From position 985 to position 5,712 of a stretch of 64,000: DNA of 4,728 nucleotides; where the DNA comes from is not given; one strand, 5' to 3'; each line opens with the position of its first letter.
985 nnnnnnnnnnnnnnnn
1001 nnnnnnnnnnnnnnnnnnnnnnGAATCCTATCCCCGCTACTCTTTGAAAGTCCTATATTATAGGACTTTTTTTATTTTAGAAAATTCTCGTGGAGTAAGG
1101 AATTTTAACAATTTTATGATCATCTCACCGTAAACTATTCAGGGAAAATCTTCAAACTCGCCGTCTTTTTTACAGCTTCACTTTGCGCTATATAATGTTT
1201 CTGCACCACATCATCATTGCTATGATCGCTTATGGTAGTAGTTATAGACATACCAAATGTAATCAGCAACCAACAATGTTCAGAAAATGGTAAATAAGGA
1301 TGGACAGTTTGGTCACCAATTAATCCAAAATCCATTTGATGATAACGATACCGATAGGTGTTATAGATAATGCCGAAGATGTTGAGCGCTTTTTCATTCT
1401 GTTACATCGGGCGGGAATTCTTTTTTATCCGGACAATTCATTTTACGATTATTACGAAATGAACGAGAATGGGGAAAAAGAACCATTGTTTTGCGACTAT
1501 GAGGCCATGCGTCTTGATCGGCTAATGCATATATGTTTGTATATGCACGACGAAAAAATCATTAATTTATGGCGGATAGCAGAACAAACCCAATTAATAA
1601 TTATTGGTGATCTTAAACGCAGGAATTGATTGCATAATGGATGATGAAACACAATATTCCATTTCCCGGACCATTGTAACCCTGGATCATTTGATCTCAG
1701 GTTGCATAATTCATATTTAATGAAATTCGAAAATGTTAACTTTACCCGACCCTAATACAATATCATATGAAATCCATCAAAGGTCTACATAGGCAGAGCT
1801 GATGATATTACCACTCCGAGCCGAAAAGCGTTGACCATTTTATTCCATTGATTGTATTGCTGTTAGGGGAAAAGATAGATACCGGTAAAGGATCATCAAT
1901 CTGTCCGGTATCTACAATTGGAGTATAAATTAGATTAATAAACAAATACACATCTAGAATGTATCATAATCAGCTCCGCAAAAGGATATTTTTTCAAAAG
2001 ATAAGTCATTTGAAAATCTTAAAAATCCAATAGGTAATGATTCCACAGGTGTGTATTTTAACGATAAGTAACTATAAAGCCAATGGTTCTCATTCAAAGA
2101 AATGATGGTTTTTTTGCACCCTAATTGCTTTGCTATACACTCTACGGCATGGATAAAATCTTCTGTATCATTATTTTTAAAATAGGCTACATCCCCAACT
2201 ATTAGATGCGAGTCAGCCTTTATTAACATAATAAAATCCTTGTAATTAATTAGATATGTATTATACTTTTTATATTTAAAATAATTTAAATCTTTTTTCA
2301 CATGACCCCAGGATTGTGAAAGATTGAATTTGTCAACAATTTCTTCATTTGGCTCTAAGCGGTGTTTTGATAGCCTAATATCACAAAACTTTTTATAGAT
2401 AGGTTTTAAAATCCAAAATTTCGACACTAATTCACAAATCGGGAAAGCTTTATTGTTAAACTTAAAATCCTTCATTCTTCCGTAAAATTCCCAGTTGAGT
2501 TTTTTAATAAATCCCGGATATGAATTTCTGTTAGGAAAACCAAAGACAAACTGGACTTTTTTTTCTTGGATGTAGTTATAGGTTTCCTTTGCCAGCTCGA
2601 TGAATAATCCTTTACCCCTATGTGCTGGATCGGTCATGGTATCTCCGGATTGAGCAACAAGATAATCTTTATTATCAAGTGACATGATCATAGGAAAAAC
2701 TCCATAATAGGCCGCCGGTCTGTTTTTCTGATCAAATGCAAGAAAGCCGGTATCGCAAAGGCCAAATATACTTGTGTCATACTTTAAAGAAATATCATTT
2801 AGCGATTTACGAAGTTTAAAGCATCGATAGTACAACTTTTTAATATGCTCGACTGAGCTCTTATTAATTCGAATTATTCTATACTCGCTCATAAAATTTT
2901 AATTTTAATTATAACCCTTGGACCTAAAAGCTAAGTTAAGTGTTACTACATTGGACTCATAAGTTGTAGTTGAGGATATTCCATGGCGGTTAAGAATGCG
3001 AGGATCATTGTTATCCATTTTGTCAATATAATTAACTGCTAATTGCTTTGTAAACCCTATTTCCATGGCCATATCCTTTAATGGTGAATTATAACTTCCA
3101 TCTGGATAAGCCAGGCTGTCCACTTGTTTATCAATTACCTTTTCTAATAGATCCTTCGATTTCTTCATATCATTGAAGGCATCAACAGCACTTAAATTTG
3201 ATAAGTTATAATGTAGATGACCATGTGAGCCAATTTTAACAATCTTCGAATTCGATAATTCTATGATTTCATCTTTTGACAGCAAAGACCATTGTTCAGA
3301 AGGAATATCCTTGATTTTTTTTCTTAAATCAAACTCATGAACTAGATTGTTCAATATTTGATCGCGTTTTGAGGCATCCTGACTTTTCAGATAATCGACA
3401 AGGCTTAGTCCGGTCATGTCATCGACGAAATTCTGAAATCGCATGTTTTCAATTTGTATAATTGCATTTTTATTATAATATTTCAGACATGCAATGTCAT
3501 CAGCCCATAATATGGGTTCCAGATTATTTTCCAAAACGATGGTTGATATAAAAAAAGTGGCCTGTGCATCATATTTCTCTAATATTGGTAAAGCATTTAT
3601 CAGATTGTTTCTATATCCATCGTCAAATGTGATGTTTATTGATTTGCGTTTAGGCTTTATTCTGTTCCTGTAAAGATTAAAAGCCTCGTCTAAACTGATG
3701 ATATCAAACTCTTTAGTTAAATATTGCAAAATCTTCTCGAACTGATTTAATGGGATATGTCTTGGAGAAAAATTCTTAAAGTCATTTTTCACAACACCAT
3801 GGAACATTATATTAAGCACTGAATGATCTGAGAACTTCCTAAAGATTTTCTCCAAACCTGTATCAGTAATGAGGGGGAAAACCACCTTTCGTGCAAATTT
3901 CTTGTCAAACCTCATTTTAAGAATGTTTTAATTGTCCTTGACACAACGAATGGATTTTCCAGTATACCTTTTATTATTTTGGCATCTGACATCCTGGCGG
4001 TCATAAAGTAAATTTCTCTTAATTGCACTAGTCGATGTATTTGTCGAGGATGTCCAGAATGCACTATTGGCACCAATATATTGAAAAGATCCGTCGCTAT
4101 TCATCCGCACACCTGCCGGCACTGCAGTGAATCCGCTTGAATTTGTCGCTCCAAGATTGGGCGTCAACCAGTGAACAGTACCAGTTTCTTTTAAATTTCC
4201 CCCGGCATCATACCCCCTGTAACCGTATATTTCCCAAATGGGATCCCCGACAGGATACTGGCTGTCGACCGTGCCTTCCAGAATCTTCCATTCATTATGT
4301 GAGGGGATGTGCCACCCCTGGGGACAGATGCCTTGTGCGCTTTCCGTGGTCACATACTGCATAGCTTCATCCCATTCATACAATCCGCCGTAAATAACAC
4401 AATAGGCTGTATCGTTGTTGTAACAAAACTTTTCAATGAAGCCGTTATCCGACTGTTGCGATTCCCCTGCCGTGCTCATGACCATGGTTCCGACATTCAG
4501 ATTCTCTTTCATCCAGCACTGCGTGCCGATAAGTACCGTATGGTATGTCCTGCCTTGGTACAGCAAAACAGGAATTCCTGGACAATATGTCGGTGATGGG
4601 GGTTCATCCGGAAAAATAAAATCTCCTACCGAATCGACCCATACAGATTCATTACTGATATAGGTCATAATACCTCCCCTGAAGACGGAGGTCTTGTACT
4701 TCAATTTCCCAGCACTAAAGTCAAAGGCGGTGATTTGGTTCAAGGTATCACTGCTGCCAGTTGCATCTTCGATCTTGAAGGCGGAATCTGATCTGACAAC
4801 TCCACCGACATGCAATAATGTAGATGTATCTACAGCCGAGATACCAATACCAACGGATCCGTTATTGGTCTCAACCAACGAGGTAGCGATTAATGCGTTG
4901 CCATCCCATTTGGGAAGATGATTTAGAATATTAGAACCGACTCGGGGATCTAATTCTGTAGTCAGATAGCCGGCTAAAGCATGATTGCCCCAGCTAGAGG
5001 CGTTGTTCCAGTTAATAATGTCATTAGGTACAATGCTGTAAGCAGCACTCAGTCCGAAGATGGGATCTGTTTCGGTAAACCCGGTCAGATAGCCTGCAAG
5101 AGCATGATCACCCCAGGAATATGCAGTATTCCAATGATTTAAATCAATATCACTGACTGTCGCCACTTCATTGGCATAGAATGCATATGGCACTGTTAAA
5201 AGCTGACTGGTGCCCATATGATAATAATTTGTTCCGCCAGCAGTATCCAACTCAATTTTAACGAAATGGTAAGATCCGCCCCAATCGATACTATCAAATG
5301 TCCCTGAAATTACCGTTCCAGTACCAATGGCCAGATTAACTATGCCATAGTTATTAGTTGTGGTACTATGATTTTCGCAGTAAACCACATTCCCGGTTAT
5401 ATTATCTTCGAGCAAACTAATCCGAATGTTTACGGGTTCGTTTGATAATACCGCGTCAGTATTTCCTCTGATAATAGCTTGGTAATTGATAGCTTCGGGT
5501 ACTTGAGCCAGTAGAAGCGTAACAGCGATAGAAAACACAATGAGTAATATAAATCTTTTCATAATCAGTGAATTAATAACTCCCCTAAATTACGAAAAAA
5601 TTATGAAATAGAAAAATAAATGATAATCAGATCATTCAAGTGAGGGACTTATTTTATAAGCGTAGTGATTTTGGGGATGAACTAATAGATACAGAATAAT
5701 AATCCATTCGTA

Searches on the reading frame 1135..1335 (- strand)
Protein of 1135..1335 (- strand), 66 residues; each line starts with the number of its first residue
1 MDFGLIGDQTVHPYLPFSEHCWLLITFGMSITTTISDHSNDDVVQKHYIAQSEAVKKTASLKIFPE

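Call 9: search_protein_families(library=pfam, proteins=[window:1135-1335:-], max_evalue=0.1)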
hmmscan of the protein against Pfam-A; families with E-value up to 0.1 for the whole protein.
window:1135-1335:- (66 aa): 0 families

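Call 10: search_protein_families(library=ncbifam, proteins=[window:1135-1335:-], max_evalue=0.1)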
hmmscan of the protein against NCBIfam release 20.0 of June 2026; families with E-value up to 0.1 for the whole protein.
window:1135-1335:- (66 aa): 0 families

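Call 13: search_protein_families(library=phrogs, proteins=[window:1135-1335:-], max_evalue=0.1)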
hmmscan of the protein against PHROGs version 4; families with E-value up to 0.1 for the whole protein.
window:1135-1335:- (66 aa): 0 families

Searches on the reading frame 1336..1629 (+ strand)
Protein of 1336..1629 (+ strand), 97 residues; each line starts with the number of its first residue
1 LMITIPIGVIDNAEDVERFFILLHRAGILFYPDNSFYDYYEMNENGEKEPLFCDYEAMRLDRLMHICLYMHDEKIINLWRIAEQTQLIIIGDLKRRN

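Call 9: search_protein_families(library=pfam, proteins=[window:1336-1629:+], max_evalue=0.1)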
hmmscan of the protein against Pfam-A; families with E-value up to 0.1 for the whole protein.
window:1336-1629:+ (97 aa): 0 families

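Call 10: search_protein_families(library=ncbifam, proteins=[window:1336-1629:+], max_evalue=0.1)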
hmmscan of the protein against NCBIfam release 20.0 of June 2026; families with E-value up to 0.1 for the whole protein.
window:1336-1629:+ (97 aa): 0 families

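Call 13: search_protein_families(library=phrogs, proteins=[window:1336-1629:+], max_evalue=0.1)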
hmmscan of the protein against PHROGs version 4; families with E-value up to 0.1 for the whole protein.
window:1336-1629:+ (97 aa): 0 families

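Call 83: search_protein_families(library=padloc, proteins=[window:1336-1629:+], max_evalue=0.01)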
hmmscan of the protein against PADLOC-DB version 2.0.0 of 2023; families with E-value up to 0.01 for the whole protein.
window:1336-1629:+ (97 aa): 0 families

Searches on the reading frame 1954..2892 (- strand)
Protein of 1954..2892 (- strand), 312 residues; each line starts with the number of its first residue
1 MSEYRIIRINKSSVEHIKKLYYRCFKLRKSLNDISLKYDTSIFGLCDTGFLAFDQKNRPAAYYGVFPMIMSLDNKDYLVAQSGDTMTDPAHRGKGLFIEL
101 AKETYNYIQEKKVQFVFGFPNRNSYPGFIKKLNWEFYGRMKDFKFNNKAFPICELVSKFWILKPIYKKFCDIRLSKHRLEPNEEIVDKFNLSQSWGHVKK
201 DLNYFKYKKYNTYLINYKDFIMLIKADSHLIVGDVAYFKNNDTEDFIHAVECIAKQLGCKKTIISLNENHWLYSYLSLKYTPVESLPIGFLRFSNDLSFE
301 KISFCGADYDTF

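Call 9: search_protein_families(library=pfam, proteins=[window:1954-2892:-], max_evalue=0.1)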
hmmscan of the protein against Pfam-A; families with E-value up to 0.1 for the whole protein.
window:1954-2892:- (312 aa): 2 families
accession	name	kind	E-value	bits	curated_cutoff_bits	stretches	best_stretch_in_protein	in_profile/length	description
PF13527.13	Acetyltransf_9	-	1.4e-12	48.2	25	1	6-136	2-126/127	Acetyltransferase (GNAT) domain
PF14542.12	Acetyltransf_CG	-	0.094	13.3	30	0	85-114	30-59/80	GCN5-related N-acetyl-transferase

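Call 10: search_protein_families(library=ncbifam, proteins=[window:1954-2892:-], max_evalue=0.1)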
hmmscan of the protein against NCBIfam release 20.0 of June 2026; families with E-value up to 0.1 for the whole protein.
window:1954-2892:- (312 aa): 1 family
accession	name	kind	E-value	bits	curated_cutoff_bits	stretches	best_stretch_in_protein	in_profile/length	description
NF006965.0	PRK09440.1-3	equivalog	0.014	14.1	754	1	207-257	355-405/430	valine--pyruvate transaminase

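Call 13: search_protein_families(library=phrogs, proteins=[window:1954-2892:-], max_evalue=0.1)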
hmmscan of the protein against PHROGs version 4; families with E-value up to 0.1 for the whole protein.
window:1954-2892:- (312 aa): 1 family
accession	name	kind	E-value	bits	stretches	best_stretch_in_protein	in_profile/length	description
phrog_1249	-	other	0.03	15.1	1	50-116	61-126/180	acetyltransferase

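Call 51: search_solved_structures(query=window:1954-2892:-, max_evalue=1)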
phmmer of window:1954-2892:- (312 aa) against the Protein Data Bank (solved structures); distinct sequences matched with E-value up to 1: 2.
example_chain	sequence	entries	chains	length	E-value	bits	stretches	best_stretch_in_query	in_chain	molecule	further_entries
3lhl_A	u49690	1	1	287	0.15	14.7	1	61-128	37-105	Putative agmatinase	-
1juv_A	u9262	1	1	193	0.45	13.1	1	193-237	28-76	DIHYDROFOLATE REDUCTASE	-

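Call 83: search_protein_families(library=padloc, proteins=[window:1954-2892:-], max_evalue=0.01)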
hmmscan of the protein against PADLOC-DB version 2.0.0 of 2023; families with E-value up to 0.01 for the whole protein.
window:1954-2892:- (312 aa): 0 families

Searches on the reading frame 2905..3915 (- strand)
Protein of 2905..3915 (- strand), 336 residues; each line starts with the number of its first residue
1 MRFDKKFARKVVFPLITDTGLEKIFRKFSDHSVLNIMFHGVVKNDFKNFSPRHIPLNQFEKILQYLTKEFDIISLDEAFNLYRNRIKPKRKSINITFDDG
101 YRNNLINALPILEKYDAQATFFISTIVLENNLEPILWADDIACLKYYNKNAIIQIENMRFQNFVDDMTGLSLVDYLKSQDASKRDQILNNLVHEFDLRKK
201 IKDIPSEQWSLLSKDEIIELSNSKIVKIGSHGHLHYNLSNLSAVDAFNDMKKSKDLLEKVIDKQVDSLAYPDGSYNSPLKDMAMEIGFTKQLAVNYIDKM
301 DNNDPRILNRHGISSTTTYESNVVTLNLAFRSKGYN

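Call 9: search_protein_families(library=pfam, proteins=[window:2905-3915:-], max_evalue=0.1)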
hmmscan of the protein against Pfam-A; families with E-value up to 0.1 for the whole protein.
window:2905-3915:- (336 aa): 3 families
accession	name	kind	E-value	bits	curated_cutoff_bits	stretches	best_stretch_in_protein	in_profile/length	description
PF01522.26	Polysacc_deac_1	-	2.5e-21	76.3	23.1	1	87-289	3-122/124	Polysaccharide deacetylase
PF17462.7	DUF5424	-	0.0042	17.5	25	1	196-265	33-101/175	Family of unknown function (DUF5424)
PF23724.1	Dredd_2nd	-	0.024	15.4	27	1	218-261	55-98/99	Caspase-8, second domain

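Call 10: search_protein_families(library=ncbifam, proteins=[window:2905-3915:-], max_evalue=0.1)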
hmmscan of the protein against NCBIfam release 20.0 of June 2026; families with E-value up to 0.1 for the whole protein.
window:2905-3915:- (336 aa): 11 families
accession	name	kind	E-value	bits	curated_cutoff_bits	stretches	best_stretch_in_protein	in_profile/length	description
TIGR03938.2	deacetyl_PgaB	equivalog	1e-15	57.1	321.9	2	34-125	4-98/621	poly-beta-1,6-N-acetyl-D-glucosamine N-deacetylase PgaB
TIGR02764.1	spore_ybaN_pdaB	equivalog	7.7e-15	55.2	237.4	2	226-302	59-136/191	polysaccharide deacetylase family sporulation protein PdaB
TIGR03933.1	PIA_icaB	equivalog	6.9e-12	45.4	248.35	2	43-131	27-113/245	intercellular adhesin biosynthesis polysaccharide N-deacetylase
TIGR02873.1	spore_ylxY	hypoth_equivalog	3e-10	39.8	391.5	2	218-301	130-214/268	probable sporulation protein, polysaccharide deacetylase family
TIGR02884.1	spore_pdaA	equivalog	3.3e-06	27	298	1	89-162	35-112/224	delta-lactam-biosynthetic de-N-acetylase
NF045822.1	PgAcgDacpgdA2_Bac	equivalog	0.00049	19.5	400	1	89-124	68-103/274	peptidoglycan-N-acetylglucosamine deacetylase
TIGR04243.1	nodulat_NodB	equivalog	0.00077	19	240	0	216-307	45-135/197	chitooligosaccharide deacetylase NodB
TIGR03006.1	pepcterm_polyde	equivalog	0.0008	18.6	276.2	1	227-269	75-117/272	XrtA system polysaccharide deacetylase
NF011177.0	PRK14582.1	equivalog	0.0013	17.1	923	1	30-120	46-136/671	poly-beta-1,6-N-acetyl-D-glucosamine N-deacetylase PgaB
NF050820.1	PolSacchBiosHfsH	equivalog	0.045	13.4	400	0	227-282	95-150/249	oligosaccharide deacetylase HfsH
NF045821.1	PgAcgDacpgdA1_Bac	equivalog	0.058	12.3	400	0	92-124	89-122/282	peptidoglycan-N-acetylglucosamine deacetylase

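Call 13: search_protein_families(library=phrogs, proteins=[window:2905-3915:-], max_evalue=0.1)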
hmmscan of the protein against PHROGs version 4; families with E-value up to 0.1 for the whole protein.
window:2905-3915:- (336 aa): 0 families

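Call 52: search_solved_structures(query=window:2905-3915:-, max_evalue=0.01)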
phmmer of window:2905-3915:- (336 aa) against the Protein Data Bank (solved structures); distinct sequences matched with E-value up to 0.01: 13.
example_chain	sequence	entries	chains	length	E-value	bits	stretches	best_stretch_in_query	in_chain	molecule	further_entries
6go1_A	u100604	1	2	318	8.1e-13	51.8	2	210-321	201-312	Polysaccharide deacetylase-like protein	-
6dq3_A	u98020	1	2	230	1.2e-09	41.4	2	58-127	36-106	Polysaccharide deacetylase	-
6hm9_A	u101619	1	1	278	4.5e-07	32.9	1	81-132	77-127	Putative polysaccharide deacetylase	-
6hpa_A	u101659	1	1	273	1.5e-06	31.2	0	81-132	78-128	Putative polysaccharide deacetylase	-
7bkf_A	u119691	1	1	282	8.1e-06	28.8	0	227-285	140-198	Putative polysaccharide deacetylase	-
6h8l_A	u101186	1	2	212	3.4e-05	26.8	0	85-124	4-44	Peptidoglycan-N-acetylmuramic acid deacetylase PdaC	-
4hd5_A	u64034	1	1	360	4.9e-05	26.3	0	211-278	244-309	Polysaccharide deacetylase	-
4v33_A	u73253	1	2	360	6.6e-05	25.8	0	211-278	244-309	POLYSACCHARIDE DEACETYLASE-LIKE PROTEIN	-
7ax7_A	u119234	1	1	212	0.00023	24.1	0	90-127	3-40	Endo-1,4-beta-xylanase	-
6h8n_A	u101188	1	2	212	0.00023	24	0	227-290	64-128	Peptidoglycan-N-acetylmuramic acid deacetylase PdaC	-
5jmu_A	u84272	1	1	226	0.00031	23.7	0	85-125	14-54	Peptidoglycan N-acetylglucosamine deacetylase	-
4u10_A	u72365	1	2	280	0.0018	21.1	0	44-123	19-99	Poly-beta-1,6-N-acetyl-D-glucosamine N-deacetylase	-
7y51_A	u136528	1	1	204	0.0073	19.1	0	227-305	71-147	Predicted xylanase/chitin deacetylase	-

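Call 83: search_protein_families(library=padloc, proteins=[window:2905-3915:-], max_evalue=0.01)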
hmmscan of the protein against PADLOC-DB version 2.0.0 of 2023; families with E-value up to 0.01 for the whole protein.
window:2905-3915:- (336 aa): 0 families

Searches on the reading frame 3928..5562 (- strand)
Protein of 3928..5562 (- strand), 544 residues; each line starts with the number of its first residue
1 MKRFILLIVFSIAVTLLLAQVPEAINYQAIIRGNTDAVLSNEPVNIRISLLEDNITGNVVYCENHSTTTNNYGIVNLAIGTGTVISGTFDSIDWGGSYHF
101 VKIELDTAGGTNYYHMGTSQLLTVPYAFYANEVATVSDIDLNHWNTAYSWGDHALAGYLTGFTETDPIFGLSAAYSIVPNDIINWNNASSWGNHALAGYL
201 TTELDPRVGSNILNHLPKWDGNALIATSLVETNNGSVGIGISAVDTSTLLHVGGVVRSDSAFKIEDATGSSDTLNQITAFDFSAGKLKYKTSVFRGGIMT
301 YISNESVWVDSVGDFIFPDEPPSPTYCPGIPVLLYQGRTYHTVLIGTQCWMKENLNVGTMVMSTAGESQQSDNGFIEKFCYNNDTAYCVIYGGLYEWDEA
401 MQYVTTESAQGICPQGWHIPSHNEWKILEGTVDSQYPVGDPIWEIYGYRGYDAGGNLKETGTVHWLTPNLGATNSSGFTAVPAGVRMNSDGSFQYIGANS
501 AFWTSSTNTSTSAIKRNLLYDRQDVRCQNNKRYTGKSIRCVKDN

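Call 9: search_protein_families(library=pfam, proteins=[window:3928-5562:-], max_evalue=0.1)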
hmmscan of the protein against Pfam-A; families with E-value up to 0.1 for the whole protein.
window:3928-5562:- (544 aa): 1 family
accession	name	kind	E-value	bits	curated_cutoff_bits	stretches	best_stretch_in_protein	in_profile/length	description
PF09603.15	Fib_succ_major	-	3.1e-35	122.6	33.9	1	343-542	1-187/187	Fibrobacter succinogenes major domain (Fib_succ_major)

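Call 10: search_protein_families(library=ncbifam, proteins=[window:3928-5562:-], max_evalue=0.1)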
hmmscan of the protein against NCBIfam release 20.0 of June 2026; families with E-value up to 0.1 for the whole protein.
window:3928-5562:- (544 aa): 2 families
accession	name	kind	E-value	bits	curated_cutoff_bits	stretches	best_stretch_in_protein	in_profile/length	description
TIGR02145.1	Fib_succ_major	domain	3.5e-36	125.5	41.65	1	337-543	8-176/176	FISUMP domain-containing protein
NF053851.1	Bdello_MAT_N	subfamily_domain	5.8e-07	29.4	60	1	10-85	2-78/162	mosaic adhesive trimer family chimeric fiber protein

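Call 13: search_protein_families(library=phrogs, proteins=[window:3928-5562:-], max_evalue=0.1)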
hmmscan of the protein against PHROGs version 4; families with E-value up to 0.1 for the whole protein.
window:3928-5562:- (544 aa): 3 families
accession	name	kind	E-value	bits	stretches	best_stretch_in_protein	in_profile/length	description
phrog_9729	-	tail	2e-19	70.7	2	156-202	376-422/750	tail fiber protein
phrog_22284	-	tail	4.5e-08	32.5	2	158-209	893-943/1236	tail fiber protein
phrog_15416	-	unknown function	0.0012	18.9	1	141-166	134-159/478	-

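Call 53: search_solved_structures(query=window:3928-5562:-, max_evalue=0.01)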
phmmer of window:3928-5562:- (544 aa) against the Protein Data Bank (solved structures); distinct sequences matched with E-value up to 0.01: 0.

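Call 83: search_protein_families(library=padloc, proteins=[window:3928-5562:-], max_evalue=0.01)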
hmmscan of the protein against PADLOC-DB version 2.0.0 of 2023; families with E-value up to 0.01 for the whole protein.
window:3928-5562:- (544 aa): 0 families

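Call 88: find_related_loci(query=window:3928-5562:-, collection=viral_contigs, flank=5000)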
Query window:3928-5562:- (544 aa) in viral_contigs; peptide patterns used: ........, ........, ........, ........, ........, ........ (x = any residue, [..] = any of these).
8 stretches matched a pattern; 4 encode a relative of the query (tblastn E <= 1e-3); 4 distinct loci.
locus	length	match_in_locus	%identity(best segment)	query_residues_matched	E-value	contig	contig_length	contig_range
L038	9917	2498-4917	43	76-543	2e-48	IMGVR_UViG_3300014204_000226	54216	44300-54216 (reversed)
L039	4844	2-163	57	128-207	2e-12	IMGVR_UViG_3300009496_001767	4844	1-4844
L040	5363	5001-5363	65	156-200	3e-12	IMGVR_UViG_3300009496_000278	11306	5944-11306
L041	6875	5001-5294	29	134-203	2e-5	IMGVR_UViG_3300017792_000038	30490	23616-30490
